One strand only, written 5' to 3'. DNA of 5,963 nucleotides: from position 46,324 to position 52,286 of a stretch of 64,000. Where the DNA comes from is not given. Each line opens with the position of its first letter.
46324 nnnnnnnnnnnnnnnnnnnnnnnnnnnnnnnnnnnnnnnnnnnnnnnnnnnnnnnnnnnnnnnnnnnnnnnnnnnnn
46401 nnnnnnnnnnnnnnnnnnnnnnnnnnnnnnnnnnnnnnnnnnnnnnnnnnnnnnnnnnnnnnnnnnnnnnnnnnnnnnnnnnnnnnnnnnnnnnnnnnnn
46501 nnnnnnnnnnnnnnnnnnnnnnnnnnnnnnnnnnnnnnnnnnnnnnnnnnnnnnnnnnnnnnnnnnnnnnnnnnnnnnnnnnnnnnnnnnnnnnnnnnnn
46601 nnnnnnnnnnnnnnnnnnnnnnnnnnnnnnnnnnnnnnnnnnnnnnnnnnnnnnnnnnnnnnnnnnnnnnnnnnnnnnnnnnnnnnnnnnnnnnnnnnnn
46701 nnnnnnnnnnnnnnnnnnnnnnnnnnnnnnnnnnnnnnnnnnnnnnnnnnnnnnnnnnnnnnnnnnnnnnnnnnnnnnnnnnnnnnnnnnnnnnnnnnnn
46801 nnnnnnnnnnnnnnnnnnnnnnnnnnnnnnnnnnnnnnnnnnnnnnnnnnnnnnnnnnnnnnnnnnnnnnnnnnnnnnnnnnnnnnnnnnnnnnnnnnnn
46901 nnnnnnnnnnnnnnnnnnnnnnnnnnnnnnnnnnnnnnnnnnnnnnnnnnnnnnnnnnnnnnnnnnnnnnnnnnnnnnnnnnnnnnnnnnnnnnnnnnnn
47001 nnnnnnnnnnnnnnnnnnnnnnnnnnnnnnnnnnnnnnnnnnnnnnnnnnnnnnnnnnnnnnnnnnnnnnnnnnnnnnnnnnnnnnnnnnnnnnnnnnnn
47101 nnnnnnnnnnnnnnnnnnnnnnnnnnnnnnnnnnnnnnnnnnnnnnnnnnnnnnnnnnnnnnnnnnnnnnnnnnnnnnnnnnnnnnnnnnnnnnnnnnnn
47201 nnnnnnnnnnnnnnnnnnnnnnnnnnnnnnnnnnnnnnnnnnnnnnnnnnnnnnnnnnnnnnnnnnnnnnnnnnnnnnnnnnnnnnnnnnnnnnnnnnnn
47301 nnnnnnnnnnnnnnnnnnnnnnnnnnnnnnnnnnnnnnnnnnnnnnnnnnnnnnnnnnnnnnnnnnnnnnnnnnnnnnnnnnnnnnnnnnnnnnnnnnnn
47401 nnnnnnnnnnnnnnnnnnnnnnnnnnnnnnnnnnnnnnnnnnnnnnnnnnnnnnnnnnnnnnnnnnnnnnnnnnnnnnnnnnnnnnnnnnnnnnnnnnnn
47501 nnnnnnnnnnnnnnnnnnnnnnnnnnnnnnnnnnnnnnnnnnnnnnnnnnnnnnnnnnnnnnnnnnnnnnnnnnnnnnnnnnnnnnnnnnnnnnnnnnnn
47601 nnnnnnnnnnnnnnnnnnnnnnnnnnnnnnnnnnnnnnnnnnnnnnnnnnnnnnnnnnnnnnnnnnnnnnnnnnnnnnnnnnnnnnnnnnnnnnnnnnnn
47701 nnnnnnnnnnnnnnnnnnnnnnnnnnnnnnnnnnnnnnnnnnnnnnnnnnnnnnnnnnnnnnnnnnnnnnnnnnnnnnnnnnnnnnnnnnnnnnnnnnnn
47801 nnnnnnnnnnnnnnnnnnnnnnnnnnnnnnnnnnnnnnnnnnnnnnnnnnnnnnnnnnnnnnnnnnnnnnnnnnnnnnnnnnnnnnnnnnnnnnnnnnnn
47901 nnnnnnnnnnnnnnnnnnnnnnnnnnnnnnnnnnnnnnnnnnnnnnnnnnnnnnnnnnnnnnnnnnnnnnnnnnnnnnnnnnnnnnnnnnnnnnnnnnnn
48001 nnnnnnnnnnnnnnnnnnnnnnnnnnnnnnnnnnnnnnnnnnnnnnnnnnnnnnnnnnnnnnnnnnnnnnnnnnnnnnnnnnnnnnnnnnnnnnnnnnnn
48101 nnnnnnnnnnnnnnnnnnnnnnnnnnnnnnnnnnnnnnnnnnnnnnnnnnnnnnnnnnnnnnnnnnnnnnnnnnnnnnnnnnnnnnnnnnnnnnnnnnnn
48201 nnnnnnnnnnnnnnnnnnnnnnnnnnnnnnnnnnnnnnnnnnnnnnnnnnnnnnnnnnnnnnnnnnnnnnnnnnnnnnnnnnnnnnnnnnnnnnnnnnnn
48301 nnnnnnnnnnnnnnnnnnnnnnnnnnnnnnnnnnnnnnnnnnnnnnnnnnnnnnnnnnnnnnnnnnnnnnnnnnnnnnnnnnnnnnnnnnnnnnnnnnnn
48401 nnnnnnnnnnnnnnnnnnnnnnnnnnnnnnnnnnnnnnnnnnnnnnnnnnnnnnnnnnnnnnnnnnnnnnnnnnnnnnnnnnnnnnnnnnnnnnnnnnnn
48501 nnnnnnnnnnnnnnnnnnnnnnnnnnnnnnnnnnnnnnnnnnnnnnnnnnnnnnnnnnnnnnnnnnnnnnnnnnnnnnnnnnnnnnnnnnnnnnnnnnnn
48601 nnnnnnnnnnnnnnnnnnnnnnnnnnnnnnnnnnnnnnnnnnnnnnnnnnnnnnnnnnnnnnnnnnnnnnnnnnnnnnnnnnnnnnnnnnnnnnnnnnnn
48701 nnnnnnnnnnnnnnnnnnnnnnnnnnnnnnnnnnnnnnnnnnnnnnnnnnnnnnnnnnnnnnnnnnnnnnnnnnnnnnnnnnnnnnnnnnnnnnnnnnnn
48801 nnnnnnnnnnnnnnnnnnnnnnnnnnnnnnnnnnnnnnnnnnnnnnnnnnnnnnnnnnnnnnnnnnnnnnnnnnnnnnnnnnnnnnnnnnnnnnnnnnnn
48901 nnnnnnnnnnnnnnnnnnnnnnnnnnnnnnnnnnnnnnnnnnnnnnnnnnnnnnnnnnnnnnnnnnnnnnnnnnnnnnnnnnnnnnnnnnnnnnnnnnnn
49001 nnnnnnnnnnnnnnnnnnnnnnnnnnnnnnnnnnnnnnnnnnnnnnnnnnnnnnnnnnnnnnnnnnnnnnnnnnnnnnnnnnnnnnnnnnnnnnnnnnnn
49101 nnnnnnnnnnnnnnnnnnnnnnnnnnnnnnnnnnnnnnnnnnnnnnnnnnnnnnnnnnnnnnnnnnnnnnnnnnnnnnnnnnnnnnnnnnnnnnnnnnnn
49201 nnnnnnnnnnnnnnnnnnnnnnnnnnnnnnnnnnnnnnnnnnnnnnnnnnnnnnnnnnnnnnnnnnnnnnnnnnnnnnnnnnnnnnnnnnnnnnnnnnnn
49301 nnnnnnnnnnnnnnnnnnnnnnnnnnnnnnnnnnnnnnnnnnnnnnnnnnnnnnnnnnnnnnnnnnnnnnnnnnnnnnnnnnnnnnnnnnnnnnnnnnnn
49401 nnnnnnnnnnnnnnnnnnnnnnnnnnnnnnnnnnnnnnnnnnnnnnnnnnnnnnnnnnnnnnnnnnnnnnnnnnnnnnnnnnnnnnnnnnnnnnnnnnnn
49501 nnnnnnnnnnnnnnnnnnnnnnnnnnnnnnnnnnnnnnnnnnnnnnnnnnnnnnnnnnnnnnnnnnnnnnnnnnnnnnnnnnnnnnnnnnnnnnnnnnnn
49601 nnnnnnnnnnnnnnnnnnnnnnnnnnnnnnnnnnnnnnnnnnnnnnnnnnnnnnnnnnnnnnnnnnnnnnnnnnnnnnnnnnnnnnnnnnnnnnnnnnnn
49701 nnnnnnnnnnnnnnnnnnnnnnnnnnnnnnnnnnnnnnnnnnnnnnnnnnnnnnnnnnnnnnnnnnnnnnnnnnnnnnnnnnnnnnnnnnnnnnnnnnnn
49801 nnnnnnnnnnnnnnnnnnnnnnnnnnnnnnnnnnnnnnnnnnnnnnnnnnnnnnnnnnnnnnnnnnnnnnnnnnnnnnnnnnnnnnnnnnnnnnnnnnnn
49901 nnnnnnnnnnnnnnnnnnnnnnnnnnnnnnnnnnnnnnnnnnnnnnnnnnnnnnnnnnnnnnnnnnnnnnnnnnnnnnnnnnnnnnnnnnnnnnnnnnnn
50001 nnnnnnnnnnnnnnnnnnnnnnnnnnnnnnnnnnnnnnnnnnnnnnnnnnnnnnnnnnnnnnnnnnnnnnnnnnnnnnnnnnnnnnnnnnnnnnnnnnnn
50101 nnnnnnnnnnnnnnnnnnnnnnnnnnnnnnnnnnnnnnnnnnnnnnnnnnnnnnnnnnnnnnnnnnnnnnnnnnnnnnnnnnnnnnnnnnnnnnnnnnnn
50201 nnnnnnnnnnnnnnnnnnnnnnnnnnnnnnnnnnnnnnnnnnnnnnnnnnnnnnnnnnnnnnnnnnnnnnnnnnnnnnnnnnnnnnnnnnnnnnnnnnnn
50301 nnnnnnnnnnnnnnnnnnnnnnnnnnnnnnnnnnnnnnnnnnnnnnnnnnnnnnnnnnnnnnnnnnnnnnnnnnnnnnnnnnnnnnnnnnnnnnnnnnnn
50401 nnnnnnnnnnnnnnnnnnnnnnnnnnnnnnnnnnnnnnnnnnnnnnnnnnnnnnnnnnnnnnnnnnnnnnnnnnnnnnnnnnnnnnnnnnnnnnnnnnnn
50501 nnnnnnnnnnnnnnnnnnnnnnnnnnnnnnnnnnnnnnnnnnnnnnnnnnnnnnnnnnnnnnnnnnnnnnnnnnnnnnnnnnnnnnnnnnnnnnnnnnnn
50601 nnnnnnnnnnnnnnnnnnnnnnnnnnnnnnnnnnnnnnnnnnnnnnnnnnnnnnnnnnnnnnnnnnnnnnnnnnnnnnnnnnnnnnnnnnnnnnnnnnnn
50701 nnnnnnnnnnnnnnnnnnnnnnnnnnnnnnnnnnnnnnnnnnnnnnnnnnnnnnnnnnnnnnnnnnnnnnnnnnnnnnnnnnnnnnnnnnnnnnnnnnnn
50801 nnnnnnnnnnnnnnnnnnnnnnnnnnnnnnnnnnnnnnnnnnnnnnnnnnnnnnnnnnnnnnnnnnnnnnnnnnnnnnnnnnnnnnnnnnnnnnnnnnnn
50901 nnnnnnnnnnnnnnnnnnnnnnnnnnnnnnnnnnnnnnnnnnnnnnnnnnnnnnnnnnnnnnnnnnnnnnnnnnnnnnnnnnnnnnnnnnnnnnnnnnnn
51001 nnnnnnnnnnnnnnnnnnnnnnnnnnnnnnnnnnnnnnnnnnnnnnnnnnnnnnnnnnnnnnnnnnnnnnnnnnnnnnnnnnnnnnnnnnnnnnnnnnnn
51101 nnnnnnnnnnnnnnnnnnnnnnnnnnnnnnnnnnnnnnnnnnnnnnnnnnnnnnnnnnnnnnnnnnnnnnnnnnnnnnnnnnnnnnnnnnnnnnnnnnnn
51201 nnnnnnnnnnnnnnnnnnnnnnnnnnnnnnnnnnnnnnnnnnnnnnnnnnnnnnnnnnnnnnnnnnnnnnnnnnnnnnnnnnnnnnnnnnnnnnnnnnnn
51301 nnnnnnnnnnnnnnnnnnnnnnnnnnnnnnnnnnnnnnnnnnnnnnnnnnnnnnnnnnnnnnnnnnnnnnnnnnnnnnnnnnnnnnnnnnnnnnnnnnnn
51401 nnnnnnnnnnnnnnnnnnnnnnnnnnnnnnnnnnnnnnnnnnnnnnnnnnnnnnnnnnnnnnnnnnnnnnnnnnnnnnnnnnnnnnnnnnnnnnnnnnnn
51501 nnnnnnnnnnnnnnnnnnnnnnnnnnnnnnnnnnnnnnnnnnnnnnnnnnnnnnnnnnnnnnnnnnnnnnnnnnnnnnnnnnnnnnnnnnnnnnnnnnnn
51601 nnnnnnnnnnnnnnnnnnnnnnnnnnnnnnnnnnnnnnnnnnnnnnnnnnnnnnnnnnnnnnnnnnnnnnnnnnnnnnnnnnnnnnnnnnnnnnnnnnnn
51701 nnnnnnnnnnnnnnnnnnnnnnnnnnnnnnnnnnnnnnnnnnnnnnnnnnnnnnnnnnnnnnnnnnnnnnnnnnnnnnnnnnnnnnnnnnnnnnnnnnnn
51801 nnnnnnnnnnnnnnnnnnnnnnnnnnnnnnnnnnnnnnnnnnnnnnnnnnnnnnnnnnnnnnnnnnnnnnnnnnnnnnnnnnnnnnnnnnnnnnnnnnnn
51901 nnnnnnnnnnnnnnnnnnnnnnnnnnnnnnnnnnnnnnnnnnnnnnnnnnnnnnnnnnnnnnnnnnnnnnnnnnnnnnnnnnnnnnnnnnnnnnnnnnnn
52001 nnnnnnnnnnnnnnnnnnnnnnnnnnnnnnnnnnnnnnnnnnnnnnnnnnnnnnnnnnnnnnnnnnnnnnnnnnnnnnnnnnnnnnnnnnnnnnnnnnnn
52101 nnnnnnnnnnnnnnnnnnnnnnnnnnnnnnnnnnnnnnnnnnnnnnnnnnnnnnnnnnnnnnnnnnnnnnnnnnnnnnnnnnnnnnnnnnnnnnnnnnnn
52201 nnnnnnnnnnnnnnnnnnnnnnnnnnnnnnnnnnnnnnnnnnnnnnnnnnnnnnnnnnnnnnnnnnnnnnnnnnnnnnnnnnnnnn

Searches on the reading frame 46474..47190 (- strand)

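Call 8: search_protein_families(library=ncbifam, proteins=[window:46474-47190:-])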
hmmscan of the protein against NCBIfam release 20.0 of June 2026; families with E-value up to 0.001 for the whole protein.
window:46474-47190:- (238 aa): 5 families
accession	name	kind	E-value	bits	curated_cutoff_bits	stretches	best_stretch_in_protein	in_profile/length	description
TIGR00138.1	rsmG_gidB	equivalog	4.6e-50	169.8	99.5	1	25-196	1-170/183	16S rRNA (guanine(527)-N(7))-methyltransferase RsmG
NF006138.0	PRK08287.1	equivalog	3.7e-08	33.4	210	1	60-167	23-127/189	decarboxylating cobalt-precorrin-6B (C(15))-methyltransferase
TIGR02469.1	CbiT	equivalog_domain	2.2e-05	24.7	78.3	1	65-162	15-113/124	precorrin-6Y C5,15-methyltransferase (decarboxylating) subunit CbiT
TIGR01983.1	UbiG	equivalog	0.00035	19.9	102.95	1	40-166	21-148/228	bifunctional 2-polyprenyl-6-hydroxyphenol methylase/3-demethylubiquinol 3-O-methyltransferase UbiG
TIGR03534.1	RF_mod_PrmC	equivalog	0.00055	19.5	199.1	1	67-144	86-162/253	peptide chain release factor N(5)-glutamine methyltransferase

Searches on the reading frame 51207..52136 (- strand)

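Call 8: search_protein_families(library=ncbifam, proteins=[window:51207-52136:-])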
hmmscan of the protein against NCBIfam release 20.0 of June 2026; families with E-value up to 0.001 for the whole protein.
window:51207-52136:- (309 aa): 22 families
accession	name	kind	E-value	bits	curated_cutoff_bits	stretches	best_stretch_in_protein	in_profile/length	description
NF002803.0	PRK02944.1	equivalog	1e-43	149.6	377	1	74-306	21-241/255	YidC family membrane integrase SpoIIIJ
TIGR03592.1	yidC_oxa1_cterm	subfamily_domain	2.4e-42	145.2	84.3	1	110-306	1-190/191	membrane protein insertase YidC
NF002353.0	PRK01318.1-4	equivalog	8.5e-29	100.6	365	1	89-198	355-459/596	membrane protein insertase YidC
NF002350.0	PRK01315.1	equivalog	2.3e-25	89.4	282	2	111-203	42-129/329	membrane protein insertase YidC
NF002687.0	PRK02463.1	equivalog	1.3e-24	86.6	425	1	73-305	23-247/307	membrane protein insertase YidC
NF002356.0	PRK01318.2-3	equivalog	1.8e-24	86.1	460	1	104-307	366-573/627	membrane protein insertase YidC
NF002352.0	PRK01318.1-3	equivalog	7.8e-24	84.7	447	1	84-307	347-550/562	membrane protein insertase YidC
NF002355.0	PRK01318.2-2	equivalog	8.9e-23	80.6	891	1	108-307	394-595/602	membrane protein insertase YidC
NF002567.0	PRK02201.1-2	equivalog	1e-22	80.6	452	1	85-302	396-629/651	membrane protein insertase YidC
NF002357.0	PRK01318.2-4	equivalog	1.8e-20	73.2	479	1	89-307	313-514/532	membrane protein insertase YidC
NF002351.0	PRK01318.1-1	equivalog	2.1e-20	73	740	1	89-305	331-530/545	membrane protein insertase YidC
NF002359.0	PRK01318.2-6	equivalog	1.9e-19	69.4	600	1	109-307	378-579/624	membrane protein insertase YidC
NF002566.0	PRK02201.1-1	equivalog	3.8e-19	68.9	342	1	4-305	46-355/380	membrane protein insertase YidC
NF002358.0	PRK01318.2-5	equivalog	5.2e-19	68.4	605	1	101-306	330-536/545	membrane protein insertase YidC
NF002734.0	PRK02654.1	equivalog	5.1e-17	61.8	324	1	109-206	25-120/384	membrane protein insertase YidC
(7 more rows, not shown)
